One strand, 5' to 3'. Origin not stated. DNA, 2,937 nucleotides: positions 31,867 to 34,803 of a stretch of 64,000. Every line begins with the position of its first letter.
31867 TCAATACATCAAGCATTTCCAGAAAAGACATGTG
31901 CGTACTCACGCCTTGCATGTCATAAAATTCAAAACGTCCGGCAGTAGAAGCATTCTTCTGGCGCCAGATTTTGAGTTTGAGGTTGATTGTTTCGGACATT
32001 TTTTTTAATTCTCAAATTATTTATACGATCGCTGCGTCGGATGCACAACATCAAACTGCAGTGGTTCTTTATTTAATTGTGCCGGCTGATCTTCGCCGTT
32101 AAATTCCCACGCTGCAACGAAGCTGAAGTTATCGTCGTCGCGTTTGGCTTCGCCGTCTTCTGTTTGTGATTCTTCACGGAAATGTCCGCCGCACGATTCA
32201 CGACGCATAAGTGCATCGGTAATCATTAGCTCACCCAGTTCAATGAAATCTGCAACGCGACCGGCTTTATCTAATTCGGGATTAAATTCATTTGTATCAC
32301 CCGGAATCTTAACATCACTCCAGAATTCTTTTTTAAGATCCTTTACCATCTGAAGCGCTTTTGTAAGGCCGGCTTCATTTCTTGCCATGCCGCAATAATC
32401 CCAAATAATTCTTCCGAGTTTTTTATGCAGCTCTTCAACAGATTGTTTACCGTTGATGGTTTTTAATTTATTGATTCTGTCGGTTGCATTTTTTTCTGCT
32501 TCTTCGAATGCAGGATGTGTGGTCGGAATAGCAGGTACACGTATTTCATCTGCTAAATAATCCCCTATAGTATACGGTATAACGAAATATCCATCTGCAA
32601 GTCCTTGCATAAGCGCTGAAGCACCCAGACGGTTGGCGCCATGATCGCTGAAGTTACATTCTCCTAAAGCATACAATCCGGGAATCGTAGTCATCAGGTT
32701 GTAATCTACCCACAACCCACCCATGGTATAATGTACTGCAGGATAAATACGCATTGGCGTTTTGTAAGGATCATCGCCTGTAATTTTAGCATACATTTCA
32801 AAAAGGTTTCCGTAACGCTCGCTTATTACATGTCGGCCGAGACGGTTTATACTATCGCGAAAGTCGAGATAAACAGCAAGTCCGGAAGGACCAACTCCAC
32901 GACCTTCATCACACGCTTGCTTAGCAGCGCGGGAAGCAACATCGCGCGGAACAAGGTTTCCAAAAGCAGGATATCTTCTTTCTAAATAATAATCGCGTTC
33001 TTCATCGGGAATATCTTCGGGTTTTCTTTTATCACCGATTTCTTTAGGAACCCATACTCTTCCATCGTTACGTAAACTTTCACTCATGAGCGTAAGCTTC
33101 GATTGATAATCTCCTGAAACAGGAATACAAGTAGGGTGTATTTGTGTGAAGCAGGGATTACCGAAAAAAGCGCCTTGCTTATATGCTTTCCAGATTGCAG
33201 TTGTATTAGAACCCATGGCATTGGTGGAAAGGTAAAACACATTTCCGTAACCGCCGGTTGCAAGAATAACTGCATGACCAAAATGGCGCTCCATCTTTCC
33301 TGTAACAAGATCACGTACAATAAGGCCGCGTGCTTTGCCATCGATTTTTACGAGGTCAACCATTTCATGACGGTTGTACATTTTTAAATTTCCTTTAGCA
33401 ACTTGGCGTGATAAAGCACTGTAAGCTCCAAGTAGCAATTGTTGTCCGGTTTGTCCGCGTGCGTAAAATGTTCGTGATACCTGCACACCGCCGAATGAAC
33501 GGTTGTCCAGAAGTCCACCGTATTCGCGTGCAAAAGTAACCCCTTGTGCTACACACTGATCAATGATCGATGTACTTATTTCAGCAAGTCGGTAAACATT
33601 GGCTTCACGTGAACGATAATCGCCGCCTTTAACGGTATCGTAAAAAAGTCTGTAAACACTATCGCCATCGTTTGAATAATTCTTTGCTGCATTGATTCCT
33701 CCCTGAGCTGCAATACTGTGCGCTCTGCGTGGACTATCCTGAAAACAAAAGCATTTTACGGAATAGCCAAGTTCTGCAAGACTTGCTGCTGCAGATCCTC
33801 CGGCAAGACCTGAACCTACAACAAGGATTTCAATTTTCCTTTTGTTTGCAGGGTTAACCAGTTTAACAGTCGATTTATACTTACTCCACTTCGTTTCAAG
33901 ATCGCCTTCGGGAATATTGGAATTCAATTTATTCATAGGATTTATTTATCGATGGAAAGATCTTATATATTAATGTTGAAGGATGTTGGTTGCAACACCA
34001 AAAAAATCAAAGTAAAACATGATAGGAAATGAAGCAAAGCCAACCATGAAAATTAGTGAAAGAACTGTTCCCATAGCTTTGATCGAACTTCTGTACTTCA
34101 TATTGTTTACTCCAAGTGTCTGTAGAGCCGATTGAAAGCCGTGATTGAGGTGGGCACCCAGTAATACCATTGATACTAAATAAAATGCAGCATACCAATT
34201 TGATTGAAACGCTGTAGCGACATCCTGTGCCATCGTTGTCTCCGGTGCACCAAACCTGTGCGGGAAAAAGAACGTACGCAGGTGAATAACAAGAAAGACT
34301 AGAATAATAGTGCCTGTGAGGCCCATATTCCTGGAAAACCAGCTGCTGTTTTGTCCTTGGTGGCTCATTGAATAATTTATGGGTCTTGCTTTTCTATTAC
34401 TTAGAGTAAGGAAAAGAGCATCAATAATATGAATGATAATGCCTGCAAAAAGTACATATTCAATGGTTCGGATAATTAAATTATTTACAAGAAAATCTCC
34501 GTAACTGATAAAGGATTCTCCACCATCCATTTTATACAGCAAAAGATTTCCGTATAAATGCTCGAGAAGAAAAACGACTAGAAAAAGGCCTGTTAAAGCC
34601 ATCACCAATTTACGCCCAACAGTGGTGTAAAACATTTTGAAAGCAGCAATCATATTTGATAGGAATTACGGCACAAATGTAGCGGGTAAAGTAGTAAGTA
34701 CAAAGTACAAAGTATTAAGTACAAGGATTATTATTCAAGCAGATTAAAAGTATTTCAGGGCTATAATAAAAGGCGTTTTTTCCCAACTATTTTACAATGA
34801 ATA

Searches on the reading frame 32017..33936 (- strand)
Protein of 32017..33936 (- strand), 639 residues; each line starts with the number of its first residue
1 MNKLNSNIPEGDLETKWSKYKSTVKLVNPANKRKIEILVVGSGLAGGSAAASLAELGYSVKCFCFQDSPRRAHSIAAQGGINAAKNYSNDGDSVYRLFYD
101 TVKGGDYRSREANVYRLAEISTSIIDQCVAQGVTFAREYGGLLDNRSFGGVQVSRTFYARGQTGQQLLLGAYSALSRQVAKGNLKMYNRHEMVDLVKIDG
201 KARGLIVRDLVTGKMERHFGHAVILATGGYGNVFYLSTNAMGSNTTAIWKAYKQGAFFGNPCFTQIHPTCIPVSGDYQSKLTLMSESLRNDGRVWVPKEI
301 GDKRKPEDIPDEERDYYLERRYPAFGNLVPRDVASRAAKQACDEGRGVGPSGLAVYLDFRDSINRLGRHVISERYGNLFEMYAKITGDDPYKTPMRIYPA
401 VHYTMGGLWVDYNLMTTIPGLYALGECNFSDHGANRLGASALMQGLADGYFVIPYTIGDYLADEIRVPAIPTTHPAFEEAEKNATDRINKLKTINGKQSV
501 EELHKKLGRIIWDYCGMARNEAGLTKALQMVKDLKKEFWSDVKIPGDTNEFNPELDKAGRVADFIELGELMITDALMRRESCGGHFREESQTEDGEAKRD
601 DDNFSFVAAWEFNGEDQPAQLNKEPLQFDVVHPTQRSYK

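Call 19: search_protein_families(library=pfam, proteins=[window:32017-33936:-])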
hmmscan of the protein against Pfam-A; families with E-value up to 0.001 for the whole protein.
window:32017-33936:- (639 aa): 4 families
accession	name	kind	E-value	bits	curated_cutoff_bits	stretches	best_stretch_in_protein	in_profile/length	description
PF00890.30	FAD_binding_2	-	1.7e-55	189.3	20.4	1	37-442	2-414/414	FAD binding domain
PF02910.25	Succ_DH_flav_C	-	3.6e-36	124.4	20.8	1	504-638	1-130/130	Fumarate reductase flavoprotein C-term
PF01266.30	DAO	-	1e-06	29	27.9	1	37-234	2-208/353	FAD dependent oxidoreductase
PF07992.20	Pyr_redox_2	-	1.2e-06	28.6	26.1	0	37-234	3-114/291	Pyridine nucleotide-disulphide oxidoreductase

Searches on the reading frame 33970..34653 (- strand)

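Call 19: search_protein_families(library=pfam, proteins=[window:33970-34653:-])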
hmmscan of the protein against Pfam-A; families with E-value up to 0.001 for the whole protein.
window:33970-34653:- (227 aa): 2 families
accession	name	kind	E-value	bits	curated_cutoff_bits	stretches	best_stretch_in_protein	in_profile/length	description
PF01127.27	Sdh_cyt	-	6.4e-06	26.7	25.8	1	88-200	3-116/122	Succinate dehydrogenase/Fumarate reductase transmembrane subunit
PF07666.16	MpPF26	-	0.00039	20.9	37.2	0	65-124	13-70/75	M penetrans paralogue family 26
